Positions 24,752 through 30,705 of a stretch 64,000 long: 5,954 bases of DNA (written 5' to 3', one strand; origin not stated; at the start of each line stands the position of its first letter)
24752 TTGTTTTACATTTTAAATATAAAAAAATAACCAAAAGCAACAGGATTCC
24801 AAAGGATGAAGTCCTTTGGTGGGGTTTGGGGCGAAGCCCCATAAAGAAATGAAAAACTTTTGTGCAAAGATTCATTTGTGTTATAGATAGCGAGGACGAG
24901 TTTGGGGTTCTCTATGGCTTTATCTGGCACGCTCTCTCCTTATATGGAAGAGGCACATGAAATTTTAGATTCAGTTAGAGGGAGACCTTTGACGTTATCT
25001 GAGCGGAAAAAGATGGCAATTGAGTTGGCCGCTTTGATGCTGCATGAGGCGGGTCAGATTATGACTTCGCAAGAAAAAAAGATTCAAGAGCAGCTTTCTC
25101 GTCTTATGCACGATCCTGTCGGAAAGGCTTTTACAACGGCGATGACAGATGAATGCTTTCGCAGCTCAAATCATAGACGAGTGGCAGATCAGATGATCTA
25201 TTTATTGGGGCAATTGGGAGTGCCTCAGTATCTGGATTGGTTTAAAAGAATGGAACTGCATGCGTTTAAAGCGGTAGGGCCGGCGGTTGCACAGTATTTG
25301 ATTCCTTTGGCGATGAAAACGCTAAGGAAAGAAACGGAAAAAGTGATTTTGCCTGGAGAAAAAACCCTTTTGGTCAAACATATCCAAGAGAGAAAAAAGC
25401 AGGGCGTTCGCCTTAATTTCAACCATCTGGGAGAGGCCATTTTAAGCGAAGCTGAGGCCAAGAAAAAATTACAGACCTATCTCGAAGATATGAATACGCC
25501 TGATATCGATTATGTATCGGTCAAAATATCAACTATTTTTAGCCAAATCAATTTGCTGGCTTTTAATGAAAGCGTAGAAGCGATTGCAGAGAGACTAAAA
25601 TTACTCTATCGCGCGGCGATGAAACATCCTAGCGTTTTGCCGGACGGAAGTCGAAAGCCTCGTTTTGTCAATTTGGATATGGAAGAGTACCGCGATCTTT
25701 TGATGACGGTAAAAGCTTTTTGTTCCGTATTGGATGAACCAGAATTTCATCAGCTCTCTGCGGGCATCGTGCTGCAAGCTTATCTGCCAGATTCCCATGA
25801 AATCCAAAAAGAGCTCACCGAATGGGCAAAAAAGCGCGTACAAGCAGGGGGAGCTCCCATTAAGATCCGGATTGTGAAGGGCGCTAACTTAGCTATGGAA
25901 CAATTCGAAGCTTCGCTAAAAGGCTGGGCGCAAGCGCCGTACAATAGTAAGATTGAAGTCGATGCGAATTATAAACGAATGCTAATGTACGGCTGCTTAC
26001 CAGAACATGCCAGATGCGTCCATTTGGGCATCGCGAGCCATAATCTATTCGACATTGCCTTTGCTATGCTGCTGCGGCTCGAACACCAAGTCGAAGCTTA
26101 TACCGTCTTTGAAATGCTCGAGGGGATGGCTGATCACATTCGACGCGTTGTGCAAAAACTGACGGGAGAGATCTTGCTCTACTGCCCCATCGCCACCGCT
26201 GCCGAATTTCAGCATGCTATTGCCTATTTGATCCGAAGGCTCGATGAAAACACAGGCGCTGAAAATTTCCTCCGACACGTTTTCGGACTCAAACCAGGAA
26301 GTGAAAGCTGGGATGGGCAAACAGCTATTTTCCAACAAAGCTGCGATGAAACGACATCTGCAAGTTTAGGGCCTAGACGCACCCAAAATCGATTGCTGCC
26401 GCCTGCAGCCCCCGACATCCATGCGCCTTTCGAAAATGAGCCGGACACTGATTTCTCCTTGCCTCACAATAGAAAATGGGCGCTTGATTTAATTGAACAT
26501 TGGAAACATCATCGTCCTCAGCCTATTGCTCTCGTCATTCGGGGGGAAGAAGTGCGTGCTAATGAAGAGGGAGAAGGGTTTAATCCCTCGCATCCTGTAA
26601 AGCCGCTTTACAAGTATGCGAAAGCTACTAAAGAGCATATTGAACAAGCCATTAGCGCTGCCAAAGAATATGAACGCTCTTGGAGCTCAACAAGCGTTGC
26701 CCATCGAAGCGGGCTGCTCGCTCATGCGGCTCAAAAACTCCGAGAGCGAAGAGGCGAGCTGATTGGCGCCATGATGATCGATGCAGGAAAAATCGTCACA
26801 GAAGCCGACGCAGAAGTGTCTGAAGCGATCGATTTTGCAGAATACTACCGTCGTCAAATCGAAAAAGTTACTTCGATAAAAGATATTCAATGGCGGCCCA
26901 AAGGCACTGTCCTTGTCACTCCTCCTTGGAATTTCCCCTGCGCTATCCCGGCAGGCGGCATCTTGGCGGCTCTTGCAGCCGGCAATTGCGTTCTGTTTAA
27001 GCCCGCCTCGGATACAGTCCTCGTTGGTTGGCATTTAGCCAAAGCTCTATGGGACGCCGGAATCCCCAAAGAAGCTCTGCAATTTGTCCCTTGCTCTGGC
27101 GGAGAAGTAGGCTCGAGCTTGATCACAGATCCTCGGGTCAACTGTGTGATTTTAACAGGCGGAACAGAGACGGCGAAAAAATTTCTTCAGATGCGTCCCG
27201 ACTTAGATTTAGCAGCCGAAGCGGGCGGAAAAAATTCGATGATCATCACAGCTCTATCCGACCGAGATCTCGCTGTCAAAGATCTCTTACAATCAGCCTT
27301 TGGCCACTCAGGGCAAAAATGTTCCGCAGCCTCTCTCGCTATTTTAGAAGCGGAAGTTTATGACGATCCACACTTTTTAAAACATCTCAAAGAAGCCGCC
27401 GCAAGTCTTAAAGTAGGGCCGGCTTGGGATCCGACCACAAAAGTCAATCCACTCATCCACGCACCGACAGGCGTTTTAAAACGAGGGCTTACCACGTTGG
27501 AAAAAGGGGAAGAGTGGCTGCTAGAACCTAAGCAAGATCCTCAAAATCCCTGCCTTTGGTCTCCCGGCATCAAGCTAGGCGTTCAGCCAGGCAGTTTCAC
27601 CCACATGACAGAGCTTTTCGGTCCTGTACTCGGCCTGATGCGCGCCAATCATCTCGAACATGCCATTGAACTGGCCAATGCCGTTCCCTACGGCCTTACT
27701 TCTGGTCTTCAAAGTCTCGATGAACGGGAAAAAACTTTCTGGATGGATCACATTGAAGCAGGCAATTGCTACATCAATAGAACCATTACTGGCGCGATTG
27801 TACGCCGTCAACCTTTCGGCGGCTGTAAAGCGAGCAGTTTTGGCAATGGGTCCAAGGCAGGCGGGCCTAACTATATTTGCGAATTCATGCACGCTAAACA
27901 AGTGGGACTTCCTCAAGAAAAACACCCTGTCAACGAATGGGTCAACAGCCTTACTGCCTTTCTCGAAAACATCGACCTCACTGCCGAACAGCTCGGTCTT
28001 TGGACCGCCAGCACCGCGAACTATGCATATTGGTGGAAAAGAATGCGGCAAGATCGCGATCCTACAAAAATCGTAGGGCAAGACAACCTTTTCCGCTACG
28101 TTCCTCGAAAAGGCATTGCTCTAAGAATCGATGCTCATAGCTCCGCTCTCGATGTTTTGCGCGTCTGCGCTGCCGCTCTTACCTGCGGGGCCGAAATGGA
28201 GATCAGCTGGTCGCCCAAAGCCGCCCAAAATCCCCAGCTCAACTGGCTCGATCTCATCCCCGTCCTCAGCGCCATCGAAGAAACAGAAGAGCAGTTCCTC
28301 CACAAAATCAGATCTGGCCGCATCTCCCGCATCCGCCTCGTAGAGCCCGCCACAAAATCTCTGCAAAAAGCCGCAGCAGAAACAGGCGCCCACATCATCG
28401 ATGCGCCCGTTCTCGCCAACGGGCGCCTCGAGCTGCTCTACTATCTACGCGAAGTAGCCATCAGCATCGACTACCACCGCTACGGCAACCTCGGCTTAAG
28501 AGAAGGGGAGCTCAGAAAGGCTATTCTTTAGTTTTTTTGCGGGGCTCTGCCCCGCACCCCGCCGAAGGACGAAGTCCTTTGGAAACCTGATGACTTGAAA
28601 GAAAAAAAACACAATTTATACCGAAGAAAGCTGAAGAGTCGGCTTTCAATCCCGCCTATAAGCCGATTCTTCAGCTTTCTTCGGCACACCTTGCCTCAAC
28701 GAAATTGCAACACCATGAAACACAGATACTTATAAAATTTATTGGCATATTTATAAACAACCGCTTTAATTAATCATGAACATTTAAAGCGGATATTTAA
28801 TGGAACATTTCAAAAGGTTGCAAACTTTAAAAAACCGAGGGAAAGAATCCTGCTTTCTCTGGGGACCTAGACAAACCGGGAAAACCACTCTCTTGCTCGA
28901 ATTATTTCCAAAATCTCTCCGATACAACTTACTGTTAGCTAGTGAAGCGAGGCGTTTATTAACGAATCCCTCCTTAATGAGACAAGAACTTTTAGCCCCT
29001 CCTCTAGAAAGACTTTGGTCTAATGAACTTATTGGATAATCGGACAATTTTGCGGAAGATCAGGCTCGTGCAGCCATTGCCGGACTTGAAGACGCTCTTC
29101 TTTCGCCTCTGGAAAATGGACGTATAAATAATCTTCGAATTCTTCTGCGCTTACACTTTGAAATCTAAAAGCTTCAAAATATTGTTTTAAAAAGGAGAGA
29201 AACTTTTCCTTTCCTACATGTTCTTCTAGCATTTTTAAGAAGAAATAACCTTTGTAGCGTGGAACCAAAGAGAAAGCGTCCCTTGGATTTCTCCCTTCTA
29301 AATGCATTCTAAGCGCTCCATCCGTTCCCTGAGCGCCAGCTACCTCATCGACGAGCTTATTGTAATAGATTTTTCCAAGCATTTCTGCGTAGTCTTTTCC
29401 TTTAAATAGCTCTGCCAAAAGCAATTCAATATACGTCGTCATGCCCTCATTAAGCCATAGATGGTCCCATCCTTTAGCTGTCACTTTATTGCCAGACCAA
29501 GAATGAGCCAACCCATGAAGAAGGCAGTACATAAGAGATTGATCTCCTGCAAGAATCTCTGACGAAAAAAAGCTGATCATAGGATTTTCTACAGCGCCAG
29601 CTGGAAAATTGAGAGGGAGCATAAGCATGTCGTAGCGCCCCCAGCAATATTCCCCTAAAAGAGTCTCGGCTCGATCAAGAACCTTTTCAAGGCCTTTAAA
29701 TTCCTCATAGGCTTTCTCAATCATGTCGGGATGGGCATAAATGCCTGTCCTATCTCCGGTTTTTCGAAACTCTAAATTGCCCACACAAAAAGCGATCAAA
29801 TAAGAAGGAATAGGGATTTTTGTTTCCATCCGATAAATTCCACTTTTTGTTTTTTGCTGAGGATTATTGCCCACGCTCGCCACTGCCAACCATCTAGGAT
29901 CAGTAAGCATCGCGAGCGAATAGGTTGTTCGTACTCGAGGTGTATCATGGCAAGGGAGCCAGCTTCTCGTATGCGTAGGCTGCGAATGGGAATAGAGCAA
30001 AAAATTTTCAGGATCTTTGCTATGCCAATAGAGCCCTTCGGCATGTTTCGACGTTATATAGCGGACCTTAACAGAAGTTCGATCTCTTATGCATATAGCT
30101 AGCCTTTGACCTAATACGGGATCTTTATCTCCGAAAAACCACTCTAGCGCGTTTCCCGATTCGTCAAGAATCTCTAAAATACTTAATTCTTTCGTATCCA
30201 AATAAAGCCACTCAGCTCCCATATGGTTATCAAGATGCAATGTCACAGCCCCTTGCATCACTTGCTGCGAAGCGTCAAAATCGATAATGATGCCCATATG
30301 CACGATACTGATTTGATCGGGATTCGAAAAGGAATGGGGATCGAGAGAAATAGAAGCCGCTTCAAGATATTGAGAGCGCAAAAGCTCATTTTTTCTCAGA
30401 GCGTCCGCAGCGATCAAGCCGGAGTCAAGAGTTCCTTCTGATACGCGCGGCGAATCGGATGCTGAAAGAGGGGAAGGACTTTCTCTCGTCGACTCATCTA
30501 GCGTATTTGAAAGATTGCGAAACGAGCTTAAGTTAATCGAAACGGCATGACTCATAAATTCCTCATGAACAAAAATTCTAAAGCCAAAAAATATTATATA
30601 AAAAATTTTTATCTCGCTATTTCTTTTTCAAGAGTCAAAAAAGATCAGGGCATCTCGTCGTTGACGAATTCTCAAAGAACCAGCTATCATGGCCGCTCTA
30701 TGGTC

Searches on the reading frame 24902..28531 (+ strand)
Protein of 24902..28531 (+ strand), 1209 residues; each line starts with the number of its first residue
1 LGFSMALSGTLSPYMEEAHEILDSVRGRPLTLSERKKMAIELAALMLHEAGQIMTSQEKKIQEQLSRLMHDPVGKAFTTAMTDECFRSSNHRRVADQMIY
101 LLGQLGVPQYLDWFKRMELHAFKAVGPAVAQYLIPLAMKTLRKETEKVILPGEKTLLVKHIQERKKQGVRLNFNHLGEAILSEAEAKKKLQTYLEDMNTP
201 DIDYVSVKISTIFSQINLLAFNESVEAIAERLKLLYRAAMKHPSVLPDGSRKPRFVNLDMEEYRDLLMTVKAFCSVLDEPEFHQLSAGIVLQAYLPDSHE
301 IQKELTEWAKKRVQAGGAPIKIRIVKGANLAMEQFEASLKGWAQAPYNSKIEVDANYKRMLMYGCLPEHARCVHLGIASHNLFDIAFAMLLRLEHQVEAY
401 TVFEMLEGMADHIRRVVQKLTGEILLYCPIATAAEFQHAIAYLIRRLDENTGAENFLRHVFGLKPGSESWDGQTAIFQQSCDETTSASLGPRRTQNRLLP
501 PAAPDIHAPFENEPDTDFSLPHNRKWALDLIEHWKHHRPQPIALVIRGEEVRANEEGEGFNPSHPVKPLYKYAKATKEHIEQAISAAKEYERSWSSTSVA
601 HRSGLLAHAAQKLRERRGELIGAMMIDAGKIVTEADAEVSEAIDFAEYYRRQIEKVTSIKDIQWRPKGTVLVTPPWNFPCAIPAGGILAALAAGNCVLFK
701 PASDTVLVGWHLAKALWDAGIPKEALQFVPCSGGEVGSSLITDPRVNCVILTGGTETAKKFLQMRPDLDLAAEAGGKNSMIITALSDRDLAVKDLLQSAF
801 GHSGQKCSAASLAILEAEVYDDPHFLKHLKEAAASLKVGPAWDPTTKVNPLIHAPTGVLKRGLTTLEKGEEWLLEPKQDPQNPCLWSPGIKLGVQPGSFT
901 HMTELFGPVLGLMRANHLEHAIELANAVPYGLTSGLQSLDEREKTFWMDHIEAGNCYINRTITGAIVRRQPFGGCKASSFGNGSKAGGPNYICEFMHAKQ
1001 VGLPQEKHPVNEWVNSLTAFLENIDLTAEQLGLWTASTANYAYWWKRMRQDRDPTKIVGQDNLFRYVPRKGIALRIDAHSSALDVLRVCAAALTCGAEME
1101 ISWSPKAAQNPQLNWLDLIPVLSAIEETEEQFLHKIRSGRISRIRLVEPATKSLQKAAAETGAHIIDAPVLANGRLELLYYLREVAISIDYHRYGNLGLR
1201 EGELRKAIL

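Call 9: search_protein_families(library=pfam, proteins=[window:24902-28531:+], max_evalue=0.001)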
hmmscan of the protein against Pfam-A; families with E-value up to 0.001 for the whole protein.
window:24902-28531:+ (1209 aa): 2 families
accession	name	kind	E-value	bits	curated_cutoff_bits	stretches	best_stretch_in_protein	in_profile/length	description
PF00171.27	Aldedh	-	5e-107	358.8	23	1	558-1001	10-461/461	Aldehyde dehydrogenase family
PF01619.24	Pro_dh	-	2.1e-57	195.3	27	1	158-459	2-278/278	Proline dehydrogenase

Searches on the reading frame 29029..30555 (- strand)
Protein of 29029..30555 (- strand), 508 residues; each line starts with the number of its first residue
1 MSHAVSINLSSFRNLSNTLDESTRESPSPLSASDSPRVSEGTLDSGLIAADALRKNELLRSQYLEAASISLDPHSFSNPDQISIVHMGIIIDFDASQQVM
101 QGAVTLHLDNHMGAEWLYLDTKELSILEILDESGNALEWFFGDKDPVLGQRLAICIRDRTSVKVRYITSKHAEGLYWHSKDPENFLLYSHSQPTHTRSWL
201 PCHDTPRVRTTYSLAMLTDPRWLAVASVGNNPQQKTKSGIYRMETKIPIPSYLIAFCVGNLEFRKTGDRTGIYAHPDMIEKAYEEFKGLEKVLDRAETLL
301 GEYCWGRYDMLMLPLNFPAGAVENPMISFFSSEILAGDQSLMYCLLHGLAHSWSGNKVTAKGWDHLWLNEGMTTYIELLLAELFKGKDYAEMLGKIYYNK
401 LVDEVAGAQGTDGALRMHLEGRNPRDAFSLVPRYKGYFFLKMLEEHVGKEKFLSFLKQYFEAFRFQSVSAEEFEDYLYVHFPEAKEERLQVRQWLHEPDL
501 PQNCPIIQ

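Call 9: search_protein_families(library=pfam, proteins=[window:29029-30555:-], max_evalue=0.001)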
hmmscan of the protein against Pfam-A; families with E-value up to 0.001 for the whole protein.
window:29029-30555:- (508 aa): 2 families
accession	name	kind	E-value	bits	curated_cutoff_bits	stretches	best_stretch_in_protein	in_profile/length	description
PF01433.26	Peptidase_M1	-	4.7e-35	121.6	27.7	1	297-479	15-205/218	Peptidase family M1 domain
PF17900.6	Peptidase_M1_N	-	1.2e-11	45.5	25.8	1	91-253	9-186/186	Peptidase M1 N-terminal domain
